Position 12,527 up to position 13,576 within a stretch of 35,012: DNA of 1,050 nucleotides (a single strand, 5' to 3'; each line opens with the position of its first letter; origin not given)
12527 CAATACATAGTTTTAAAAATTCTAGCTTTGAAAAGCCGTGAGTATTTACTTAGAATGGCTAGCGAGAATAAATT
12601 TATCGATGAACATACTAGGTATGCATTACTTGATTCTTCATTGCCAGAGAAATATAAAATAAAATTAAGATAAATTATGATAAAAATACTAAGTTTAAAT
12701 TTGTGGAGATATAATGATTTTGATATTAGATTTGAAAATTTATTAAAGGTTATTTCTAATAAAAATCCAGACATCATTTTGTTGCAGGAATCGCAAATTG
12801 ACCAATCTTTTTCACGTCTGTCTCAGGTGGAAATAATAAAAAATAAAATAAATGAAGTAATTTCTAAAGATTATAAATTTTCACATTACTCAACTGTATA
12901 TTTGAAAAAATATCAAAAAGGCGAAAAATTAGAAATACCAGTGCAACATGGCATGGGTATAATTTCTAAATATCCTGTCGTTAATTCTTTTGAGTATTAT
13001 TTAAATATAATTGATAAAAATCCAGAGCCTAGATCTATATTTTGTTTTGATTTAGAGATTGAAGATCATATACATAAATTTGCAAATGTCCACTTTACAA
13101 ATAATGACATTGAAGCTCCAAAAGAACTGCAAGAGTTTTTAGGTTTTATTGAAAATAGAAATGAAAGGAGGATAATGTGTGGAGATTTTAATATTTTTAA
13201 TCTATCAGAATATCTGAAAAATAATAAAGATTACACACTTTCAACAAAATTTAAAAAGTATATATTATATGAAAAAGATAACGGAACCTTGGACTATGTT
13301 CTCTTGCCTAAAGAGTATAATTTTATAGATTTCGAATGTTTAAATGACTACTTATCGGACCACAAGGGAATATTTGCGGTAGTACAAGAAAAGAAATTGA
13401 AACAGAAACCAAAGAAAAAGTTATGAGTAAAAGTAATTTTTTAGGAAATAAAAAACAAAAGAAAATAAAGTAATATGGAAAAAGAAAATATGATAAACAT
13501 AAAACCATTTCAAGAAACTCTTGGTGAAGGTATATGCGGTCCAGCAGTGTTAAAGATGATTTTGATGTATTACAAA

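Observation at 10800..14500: tRNA-bracketed AT-rich island with an unusual NTase + EEP nuclease/phosphatase + stand-alone C39-like peptidase operon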

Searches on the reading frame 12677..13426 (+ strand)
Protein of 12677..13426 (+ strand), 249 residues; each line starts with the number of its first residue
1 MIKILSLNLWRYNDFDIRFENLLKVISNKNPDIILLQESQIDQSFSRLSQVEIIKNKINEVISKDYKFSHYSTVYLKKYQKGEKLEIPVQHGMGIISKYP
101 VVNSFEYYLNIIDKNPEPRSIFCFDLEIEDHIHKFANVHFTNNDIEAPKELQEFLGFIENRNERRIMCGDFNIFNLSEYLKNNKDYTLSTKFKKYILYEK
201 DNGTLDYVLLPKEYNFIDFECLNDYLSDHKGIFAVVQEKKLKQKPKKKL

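Call 4: search_protein_families(library=pfam, max_evalue=0.1, proteins=[window:12677-13426:+])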
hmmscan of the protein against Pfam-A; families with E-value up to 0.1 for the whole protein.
window:12677-13426:+ (249 aa): 2 families
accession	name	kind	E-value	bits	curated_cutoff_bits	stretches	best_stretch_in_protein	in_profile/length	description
PF03372.29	Exo_endo_phos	-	2.3e-15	57.3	24.5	1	5-229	1-225/225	Endonuclease/Exonuclease/phosphatase family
PF14529.12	Exo_endo_phos_2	-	0.015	15.6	27.4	0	176-232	58-116/117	Endonuclease-reverse transcriptase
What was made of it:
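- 12677..13426 (+): EEP-fold phosphoesterase, 249 aa, apparently intact. It is the third gene of the conserved cassette. Pfam PF03372 at E 2.3e-15 (call 4).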

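Call 7: find_encoding_contigs(protein=window:12677-13426:+, flank=6000, max_places=10)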
Protein window:12677-13426:+ (249 aa): 3 contigs read that carry it; 2 places shown.
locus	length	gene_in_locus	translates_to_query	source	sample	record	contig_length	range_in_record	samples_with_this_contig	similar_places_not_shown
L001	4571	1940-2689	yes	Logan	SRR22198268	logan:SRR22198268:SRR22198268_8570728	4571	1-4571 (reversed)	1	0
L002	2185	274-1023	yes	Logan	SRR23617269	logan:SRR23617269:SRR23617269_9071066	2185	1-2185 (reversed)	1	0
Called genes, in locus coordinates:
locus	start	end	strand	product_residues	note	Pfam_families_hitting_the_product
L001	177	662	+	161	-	-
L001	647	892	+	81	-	-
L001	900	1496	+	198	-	-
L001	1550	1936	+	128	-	-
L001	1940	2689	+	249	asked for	PF03372:Exo_endo_phos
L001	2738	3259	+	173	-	PF13529:Peptidase_C39_2, PF03412:Peptidase_C39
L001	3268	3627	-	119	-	-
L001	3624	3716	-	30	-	-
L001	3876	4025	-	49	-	-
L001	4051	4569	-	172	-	?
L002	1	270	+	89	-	?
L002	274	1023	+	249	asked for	PF03372:Exo_endo_phos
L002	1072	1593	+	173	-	PF13529:Peptidase_C39_2, PF03412:Peptidase_C39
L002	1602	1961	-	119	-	-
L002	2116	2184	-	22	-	?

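Call 23: search_protein_families(library=ncbifam, max_evalue=0.1, proteins=[window:12677-13426:+])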
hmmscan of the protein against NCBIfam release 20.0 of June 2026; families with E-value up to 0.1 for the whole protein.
window:12677-13426:+ (249 aa): 6 families
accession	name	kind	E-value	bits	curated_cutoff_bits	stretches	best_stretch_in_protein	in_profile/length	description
NF003842.0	PRK05421.1-4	equivalog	2.5e-05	23.8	144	1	2-52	32-82/259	endonuclease/exonuclease/phosphatase family protein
TIGR00195.1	exoDNase_III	equivalog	0.0009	18.9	182.55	0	10-174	6-150/254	exodeoxyribonuclease III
TIGR00633.1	xth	equivalog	0.0023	17.5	99.05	0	12-74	8-69/255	exodeoxyribonuclease III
NF008733.0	PRK11756.1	equivalog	0.0065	15.7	280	1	3-58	2-54/269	exodeoxyribonuclease III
TIGR01737.1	FGAM_synth_I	equivalog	0.029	13.7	177.8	1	54-94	102-144/228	phosphoribosylformylglycinamidine synthase I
NF002957.0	PRK03619.1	equivalog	0.035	13.5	212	1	52-94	101-145/222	phosphoribosylformylglycinamidine synthase subunit PurQ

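Call 24: search_protein_families(library=padloc, max_evalue=0.01, proteins=[window:12677-13426:+])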
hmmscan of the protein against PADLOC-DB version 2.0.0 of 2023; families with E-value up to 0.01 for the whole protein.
window:12677-13426:+ (249 aa): 0 families
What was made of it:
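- PADLOC has no hit for the EEP or the C39, and the NTases hit only generic minimal-NTase models (call 24).
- Tried and rejected: No PADLOC match beyond generic minimal-NTase models (call 24).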

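Call 49: search_solved_structures(query=A3, max_evalue=1, show_alignments=1)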
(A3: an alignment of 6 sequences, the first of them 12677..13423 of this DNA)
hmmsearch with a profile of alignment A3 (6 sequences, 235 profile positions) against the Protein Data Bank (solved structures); distinct sequences matched with E-value up to 1: 33.
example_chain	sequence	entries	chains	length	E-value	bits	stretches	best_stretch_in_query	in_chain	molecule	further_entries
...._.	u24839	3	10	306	0.00021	24.1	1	81-185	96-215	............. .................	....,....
2uyr_X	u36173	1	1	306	0.00026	23.8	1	81-186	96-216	SPHINGOMYELINASE C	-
2zcj_A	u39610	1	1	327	0.0015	21.4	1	21-70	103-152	Modification methylase HhaI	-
4fo5_A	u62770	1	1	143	0.0037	20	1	7-74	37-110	thioredoxin-like protein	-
2i9k_A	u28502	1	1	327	0.0042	19.8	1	21-70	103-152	Modification methylase HhaI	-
6fk4_A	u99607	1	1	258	0.0063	19.3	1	5-45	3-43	Exodeoxyribonuclease III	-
2jc4_A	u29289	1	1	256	0.0085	18.9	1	6-45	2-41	EXODEOXYRIBONUCLEASE III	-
2uyc_A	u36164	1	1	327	0.012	18.3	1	21-70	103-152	MODIFICATION METHYLASE HHAI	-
2uz4_A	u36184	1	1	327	0.013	18.3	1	21-70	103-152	MODIFICATION METHYLASE HHAI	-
2z6a_A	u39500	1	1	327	0.013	18.3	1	21-70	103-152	Modification methylase HhaI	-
10mh_A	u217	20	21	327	0.013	18.3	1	21-70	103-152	PROTEIN (CYTOSINE-SPECIFIC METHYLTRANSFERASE HHAI) | HaeIII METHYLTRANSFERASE | Modification methylase HhaI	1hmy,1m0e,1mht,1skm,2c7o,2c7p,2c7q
2uyh_A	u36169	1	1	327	0.013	18.3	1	21-70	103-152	MODIFICATION METHYLASE HHAI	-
1fjx_A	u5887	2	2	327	0.013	18.3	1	21-70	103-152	HHAI DNA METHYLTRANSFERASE | MODIFICATION METHYLASE HHAI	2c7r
2z6q_A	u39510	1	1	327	0.013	18.3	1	21-70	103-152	Modification methylase HhaI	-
1svu_A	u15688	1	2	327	0.013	18.3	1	21-70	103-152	Modification methylase HhaI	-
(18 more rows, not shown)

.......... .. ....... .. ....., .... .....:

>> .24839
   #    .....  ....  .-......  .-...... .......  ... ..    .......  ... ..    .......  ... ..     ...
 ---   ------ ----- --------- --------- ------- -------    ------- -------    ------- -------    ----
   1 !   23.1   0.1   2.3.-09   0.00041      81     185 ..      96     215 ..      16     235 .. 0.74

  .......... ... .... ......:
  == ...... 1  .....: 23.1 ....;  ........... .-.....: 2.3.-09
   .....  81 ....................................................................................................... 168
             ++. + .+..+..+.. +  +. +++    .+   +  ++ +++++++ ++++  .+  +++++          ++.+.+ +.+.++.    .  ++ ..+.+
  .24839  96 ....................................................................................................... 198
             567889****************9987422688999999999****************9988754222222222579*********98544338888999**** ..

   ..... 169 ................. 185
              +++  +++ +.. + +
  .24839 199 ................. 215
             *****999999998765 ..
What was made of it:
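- Closest known: TDP2 and other EEP phosphodiesterases. Different: The best, and still weak, PDB hit is bacterial sphingomyelinase (call 49).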

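Call 50: find_homologous_proteins(query=window:12677-13423:+, max_evalue=1e-10)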
Query window:12677-13423:+ (249 aa): 20 proteins with E <= 1e-10 among 419 candidates.
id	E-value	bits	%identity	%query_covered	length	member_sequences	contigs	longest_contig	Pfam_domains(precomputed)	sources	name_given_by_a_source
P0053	6.6e-160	548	100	100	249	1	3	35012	PF03372.30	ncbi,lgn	-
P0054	1.4e-82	295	57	96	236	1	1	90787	PF03372.30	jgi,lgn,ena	-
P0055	2.3e-79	284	57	95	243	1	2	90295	PF03372.30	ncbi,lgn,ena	ncbi:MAG: endonuclease/exonuclease/phosphatase family protein [Patescibacteria group bacterium]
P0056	2.5e-77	278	55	95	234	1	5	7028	PF03372.30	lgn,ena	-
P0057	4.2e-73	264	53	96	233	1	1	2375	PF03372.30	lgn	-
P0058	6.1e-72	260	53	95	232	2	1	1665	PF03372.30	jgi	jgi:endonuclease/exonuclease/phosphatase family metal-dependent hydrolase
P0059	3.5e-71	258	52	96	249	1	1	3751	PF03372.30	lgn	-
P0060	3.5e-70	254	52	95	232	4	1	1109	PF03372.30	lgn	-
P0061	9.1e-70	253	53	94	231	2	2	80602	PF03372.30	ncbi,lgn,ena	-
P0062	7.8e-67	243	49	95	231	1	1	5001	PF03372.30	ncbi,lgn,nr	ncbi:MAG: endonuclease/exonuclease/phosphatase family protein [bacterium]|nr:endonuclease/exonucleas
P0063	6.2e-66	240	48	92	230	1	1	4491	PF03372.30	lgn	-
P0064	6.4e-59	217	60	72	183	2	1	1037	PF03372.30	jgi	jgi:endonuclease/exonuclease/phosphatase family metal-dependent hydrolase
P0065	9.3e-41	158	36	95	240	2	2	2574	PF03372.30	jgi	-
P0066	1.4e-37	148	36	96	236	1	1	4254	PF03372.30,PF23226.2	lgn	-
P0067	3.3e-24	104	35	93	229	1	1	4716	PF03372.30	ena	-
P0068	1.1e-23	102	34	93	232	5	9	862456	PF03372.30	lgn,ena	-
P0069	1.2e-22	99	34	93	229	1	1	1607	PF03372.30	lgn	-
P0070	2.8e-22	97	32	94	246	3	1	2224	PF03372.30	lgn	-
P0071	3.6e-22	97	32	86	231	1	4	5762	PF03372.30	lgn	-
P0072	9.2e-20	89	32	96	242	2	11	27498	PF03372.30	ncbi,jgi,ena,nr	ncbi:hypothetical protein HOI26_01745 [Candidatus Woesearchaeota archaeon]|jgi:endonuclease/exonucle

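Call 52: find_encoding_contigs(protein=P0055, flank=7000, max_places=2)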
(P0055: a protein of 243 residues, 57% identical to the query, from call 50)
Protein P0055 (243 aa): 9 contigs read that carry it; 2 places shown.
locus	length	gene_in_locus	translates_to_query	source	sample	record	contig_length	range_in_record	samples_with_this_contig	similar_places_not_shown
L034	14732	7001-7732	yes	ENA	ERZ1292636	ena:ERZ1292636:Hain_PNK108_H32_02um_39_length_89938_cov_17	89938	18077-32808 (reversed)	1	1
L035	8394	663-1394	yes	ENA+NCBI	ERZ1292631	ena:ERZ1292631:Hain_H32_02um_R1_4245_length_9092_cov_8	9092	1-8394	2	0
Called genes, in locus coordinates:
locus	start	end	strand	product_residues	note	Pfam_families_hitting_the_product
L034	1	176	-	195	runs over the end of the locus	-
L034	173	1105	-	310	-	-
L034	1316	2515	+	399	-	PF10447:EXOSC1 (faint), PF00575:S1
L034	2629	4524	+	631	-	PF06480:FtsH_ext, PF06068:TIP49 (faint), PF00004:AAA, PF07728:AAA_5 (faint), PF17862:AAA_lid_3, PF01434:Peptidase_M41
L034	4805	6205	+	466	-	PF01336:tRNA_anti-codon, PF00152:tRNA-synt_2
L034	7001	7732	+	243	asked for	PF03372:Exo_endo_phos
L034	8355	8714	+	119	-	PF01641:SelR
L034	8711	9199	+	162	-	PF01625:PMSR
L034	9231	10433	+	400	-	PF00579:tRNA-synt_1b, PF22421:SYY_C-terminal, PF01479:S4 (weak)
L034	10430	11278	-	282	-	PF01370:Epimerase, PF04321:RmlD_sub_bind, PF16363:GDP_Man_Dehyd, PF07993:NAD_binding_4 (weak)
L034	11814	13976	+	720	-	PF00270:DEAD, PF00271:Helicase_C, PF16124:RecQ_Zn_bind, PF09382:RQC, PF00570:HRDC, PF14493:HTH_40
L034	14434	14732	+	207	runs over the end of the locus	-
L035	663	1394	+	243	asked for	PF03372:Exo_endo_phos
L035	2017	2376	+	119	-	PF01641:SelR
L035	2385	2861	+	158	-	PF01625:PMSR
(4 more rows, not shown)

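Call 67: search_protein_families(library=phrogs, max_evalue=0.001, proteins=[window:12677-13423:+])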
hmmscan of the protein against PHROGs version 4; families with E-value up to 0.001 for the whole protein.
window:12677-13423:+ (249 aa): 0 families

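Call 75: search_protein_families(library=pfam, max_evalue=0.01, proteins=[L001:4051-4569:-, L001:3876-4025:-])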
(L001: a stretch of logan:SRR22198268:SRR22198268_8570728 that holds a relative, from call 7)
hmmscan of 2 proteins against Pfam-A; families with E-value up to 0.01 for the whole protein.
L001:4051-4569:- (172 aa): 1 family
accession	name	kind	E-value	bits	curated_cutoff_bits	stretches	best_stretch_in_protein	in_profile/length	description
PF14022.11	DUF4238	-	1.5e-10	41.4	27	1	33-150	164-280/281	Protein of unknown function (DUF4238)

L001:3876-4025:- (49 aa): 0 families
